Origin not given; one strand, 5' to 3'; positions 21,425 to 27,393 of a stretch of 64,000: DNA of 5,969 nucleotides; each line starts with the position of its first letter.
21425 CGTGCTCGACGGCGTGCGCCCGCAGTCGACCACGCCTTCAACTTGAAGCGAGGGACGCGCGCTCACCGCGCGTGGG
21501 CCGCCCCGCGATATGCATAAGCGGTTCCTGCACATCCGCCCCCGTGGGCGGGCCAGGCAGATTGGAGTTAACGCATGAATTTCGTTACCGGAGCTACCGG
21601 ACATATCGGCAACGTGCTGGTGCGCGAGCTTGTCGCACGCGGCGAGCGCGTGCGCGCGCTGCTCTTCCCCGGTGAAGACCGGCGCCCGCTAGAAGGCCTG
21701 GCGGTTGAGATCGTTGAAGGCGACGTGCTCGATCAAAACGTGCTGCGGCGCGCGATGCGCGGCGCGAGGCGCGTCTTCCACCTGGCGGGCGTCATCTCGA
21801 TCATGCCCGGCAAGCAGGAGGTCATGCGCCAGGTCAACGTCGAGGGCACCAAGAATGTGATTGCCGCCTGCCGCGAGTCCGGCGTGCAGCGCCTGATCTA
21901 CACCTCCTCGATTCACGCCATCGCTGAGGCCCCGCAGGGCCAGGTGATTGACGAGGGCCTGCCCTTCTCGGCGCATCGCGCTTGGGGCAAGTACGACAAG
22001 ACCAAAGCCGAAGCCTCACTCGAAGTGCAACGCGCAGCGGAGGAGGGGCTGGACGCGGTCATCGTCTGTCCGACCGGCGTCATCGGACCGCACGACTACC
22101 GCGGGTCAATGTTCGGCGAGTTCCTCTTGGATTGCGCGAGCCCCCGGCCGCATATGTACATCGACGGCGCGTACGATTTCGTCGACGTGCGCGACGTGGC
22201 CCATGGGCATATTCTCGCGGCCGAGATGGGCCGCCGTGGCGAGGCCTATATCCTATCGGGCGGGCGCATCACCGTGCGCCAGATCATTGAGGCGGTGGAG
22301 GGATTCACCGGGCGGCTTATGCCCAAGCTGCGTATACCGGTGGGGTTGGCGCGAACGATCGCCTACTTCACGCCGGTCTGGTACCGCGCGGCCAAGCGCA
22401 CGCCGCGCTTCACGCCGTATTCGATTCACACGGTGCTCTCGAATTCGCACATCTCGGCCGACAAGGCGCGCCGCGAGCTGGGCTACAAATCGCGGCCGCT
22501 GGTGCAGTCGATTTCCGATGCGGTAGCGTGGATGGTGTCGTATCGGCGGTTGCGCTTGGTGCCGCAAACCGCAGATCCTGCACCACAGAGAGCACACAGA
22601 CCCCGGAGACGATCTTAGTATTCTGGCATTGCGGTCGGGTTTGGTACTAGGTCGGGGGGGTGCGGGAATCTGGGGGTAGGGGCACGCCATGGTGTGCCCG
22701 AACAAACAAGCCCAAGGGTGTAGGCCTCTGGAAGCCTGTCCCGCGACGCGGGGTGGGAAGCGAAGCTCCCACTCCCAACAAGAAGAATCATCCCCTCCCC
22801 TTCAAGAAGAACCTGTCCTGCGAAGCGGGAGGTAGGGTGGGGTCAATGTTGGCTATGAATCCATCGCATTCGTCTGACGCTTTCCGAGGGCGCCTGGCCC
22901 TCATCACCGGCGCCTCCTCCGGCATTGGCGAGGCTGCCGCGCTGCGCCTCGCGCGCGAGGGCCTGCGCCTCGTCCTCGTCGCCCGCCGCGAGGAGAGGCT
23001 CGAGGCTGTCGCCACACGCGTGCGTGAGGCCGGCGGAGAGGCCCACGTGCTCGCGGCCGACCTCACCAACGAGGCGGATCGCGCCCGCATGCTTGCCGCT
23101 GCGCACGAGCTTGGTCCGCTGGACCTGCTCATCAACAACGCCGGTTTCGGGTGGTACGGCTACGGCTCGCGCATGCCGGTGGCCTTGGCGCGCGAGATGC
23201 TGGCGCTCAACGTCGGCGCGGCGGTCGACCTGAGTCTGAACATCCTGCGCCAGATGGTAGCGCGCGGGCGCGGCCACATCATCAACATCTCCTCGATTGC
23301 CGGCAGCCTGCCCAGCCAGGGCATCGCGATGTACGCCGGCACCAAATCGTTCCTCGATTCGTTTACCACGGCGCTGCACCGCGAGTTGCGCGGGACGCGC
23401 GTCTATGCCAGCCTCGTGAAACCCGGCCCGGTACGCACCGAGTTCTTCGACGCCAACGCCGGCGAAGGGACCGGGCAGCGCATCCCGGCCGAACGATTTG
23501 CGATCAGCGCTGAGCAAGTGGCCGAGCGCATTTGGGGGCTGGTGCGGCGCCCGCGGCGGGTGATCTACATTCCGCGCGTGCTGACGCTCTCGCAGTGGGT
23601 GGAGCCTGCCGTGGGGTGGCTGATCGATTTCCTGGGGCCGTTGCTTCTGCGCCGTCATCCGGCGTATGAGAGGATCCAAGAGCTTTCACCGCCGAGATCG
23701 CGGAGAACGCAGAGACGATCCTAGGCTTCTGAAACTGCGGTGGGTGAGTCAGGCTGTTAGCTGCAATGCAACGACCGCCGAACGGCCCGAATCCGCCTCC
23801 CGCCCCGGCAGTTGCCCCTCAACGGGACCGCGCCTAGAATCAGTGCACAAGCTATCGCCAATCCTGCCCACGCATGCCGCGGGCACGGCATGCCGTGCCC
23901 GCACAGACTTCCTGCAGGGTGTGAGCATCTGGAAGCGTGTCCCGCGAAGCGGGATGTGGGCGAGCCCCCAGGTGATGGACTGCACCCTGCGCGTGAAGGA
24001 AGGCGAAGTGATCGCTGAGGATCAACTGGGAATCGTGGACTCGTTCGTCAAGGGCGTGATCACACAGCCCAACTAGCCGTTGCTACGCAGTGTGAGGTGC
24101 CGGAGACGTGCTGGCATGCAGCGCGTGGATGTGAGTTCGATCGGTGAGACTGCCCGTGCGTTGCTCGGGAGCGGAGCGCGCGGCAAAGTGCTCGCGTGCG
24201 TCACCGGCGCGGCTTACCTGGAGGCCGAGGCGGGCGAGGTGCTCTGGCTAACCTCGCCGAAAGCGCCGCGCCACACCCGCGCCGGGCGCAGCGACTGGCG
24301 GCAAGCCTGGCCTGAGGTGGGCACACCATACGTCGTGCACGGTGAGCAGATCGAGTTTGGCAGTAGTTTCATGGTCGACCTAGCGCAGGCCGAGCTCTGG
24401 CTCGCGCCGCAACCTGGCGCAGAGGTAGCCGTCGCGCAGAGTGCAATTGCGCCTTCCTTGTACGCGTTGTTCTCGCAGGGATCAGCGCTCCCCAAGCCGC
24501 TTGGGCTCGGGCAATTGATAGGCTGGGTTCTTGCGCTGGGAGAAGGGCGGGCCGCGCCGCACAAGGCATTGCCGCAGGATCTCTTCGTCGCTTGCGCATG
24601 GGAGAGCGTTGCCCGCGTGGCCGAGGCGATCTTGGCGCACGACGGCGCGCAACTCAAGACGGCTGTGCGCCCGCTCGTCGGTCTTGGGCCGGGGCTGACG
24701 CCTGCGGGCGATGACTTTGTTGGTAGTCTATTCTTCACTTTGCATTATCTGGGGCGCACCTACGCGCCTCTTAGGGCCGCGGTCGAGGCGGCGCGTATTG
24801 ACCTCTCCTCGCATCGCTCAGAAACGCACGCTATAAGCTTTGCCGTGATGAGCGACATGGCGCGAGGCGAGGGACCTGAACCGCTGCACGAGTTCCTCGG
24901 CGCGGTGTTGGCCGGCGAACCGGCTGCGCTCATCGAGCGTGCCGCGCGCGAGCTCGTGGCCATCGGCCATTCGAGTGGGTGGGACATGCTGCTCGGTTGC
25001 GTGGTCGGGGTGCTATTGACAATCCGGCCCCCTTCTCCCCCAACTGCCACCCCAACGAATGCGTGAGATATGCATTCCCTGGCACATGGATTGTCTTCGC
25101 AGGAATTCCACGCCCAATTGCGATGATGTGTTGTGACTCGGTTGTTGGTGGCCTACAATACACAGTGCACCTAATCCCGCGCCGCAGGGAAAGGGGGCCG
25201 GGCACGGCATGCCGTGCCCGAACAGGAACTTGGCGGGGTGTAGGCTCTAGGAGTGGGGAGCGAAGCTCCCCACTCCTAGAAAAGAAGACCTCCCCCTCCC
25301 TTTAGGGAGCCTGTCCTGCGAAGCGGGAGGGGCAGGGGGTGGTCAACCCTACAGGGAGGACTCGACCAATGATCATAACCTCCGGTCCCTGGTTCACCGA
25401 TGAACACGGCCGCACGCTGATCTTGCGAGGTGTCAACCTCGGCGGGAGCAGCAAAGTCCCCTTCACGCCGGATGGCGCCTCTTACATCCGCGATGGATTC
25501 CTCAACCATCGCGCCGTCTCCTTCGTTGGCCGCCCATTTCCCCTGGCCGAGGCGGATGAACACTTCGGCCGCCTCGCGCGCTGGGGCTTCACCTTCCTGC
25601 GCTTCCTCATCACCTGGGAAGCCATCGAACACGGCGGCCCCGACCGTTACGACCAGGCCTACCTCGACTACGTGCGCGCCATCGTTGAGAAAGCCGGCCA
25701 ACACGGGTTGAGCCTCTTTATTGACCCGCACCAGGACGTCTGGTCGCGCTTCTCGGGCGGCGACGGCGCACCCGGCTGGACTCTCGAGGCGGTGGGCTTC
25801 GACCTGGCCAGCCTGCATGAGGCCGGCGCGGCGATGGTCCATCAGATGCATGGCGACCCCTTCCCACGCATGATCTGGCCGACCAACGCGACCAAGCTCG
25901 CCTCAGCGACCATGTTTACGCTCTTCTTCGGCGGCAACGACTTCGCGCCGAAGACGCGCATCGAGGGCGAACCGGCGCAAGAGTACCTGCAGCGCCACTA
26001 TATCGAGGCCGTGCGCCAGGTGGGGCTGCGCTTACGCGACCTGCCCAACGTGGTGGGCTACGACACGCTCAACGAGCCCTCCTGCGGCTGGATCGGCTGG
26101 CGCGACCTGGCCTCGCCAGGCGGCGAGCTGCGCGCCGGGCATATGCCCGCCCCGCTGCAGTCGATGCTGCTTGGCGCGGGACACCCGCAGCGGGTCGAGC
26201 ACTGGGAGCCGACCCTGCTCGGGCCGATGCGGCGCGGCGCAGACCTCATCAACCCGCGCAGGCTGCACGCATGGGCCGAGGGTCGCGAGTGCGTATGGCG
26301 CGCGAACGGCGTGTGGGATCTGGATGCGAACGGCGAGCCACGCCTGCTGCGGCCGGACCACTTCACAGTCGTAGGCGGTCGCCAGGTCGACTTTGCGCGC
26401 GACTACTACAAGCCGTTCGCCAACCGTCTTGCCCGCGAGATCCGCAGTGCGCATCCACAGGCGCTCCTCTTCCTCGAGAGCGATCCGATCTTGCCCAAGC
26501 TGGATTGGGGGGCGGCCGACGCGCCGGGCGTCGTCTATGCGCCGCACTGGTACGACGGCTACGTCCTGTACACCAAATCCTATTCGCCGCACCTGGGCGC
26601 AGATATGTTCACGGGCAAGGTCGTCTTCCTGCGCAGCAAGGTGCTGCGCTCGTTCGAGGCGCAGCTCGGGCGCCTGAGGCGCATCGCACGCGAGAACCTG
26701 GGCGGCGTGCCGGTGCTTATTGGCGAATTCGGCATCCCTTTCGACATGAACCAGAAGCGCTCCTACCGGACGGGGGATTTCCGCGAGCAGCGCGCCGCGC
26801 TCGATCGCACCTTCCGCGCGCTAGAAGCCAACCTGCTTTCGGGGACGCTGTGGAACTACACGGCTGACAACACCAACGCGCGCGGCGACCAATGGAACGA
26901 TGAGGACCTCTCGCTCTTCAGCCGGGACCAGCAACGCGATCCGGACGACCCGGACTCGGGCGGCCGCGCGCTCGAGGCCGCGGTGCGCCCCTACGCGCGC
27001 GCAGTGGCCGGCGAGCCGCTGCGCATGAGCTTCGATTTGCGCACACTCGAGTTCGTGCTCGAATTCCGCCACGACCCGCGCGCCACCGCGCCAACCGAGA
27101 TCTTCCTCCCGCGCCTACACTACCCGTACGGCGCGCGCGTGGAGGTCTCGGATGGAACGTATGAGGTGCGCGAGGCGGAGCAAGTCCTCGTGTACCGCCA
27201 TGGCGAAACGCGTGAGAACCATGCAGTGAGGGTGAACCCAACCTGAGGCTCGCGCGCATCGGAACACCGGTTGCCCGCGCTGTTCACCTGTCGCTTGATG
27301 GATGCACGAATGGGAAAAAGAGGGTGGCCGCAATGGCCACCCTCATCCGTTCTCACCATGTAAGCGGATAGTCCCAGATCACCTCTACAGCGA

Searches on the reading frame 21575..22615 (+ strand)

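Call 30: search_protein_families(library=pfam, proteins=[window:21575-22615:+], max_evalue=0.01)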
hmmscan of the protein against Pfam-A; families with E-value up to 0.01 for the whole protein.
window:21575-22615:+ (347 aa): 9 families
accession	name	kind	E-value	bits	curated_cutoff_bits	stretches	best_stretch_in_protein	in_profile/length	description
PF01073.25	3Beta_HSD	-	2.6e-29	102.6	22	1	4-217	2-230/280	3-beta hydroxysteroid dehydrogenase/isomerase family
PF01370.27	Epimerase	-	9.8e-29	100.9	20.9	1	3-225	2-237/240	NAD dependent epimerase/dehydratase family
PF13460.12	NAD_binding_10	-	2.4e-20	73.6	27.2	1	6-169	1-146/184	NAD(P)H-binding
PF05368.20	NmrA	-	6.6e-16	59.2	27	1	4-112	7-107/298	NmrA-like family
PF07993.18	NAD_binding_4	-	7.5e-15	55.2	20.1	1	52-178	77-215/258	Male sterility protein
PF16363.11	GDP_Man_Dehyd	-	4.3e-10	40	27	1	3-306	1-321/332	GDP-mannose 4,6 dehydratase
PF02719.21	Polysacc_synt_2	-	4.5e-09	36.3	20.2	1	4-116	3-132/293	Polysaccharide biosynthesis protein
PF08659.16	KR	-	3.3e-05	24.3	22.6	1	3-119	4-143/180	KR domain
PF04321.23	RmlD_sub_bind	-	5.4e-05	22.8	27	1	4-112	5-101/287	RmlD substrate binding domain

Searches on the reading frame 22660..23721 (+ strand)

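Call 30: search_protein_families(library=pfam, proteins=[window:22660-23721:+], max_evalue=0.01)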
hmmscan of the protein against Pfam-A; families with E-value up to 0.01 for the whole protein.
window:22660-23721:+ (354 aa): 5 families
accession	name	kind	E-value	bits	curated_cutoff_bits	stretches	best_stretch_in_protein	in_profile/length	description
PF00106.31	adh_short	-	5e-47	160.3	26.6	1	79-264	2-188/195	short chain dehydrogenase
PF13561.12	adh_short_C2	-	2.1e-27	96.7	27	1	84-294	1-216/236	Enoyl-(Acyl carrier protein) reductase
PF08659.16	KR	-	1.2e-14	55.1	22.6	1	81-241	4-165/180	KR domain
PF01370.27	Epimerase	-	0.00095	19.1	20.9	1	80-147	1-62/240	NAD dependent epimerase/dehydratase family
PF13460.12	NAD_binding_10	-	0.0043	17.4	27.2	0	84-294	1-180/184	NAD(P)H-binding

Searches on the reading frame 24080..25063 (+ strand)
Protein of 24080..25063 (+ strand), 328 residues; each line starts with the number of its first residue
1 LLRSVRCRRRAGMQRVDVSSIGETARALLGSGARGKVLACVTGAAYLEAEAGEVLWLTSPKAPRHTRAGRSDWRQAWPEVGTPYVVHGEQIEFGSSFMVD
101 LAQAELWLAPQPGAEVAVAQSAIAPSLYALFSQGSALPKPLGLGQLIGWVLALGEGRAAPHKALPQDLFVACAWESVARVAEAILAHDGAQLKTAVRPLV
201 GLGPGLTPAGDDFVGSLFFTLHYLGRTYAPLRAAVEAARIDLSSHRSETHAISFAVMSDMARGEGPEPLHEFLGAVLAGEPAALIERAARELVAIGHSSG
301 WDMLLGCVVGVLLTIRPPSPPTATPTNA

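Call 17: search_protein_families(library=pfam, proteins=[window:24080-25063:+], max_evalue=0.001)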
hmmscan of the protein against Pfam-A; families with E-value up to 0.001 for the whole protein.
window:24080-25063:+ (328 aa): 1 family
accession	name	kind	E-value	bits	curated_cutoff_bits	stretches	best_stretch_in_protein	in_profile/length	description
PF11392.14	AllH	-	3.1e-20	73.3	25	1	199-310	1-108/109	Oxamate carbamoyltransferase subunit AllH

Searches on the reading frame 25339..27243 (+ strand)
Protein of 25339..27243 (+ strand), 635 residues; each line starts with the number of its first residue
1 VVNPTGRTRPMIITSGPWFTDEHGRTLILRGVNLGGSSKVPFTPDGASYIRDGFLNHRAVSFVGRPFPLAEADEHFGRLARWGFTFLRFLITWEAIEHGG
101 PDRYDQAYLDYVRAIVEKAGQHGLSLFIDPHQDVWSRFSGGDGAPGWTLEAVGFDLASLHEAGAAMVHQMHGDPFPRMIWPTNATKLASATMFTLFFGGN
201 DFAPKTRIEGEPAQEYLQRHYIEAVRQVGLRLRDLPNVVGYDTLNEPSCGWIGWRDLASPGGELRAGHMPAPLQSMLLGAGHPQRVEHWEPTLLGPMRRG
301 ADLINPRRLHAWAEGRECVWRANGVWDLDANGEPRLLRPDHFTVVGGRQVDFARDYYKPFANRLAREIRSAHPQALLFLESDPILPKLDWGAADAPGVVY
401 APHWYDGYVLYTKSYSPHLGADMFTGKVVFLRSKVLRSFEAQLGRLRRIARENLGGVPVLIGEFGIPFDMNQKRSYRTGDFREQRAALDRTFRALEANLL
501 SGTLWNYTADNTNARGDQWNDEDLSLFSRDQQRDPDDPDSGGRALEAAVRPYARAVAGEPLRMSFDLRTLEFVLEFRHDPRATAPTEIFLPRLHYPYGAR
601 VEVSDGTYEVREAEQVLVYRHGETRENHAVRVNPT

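Call 17: search_protein_families(library=pfam, proteins=[window:25339-27243:+], max_evalue=0.001)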
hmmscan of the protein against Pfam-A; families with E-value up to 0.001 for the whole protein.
window:25339-27243:+ (635 aa): 2 families
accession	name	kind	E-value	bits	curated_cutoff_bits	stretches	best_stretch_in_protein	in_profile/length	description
PF18564.7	Glyco_hydro_5_C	-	6e-25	88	22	1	550-632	1-87/87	Glycoside hydrolase family 5 C-terminal domain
PF00150.24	Cellulase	-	8.6e-15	55.4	23.5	1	72-254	23-139/272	Cellulase (glycosyl hydrolase family 5)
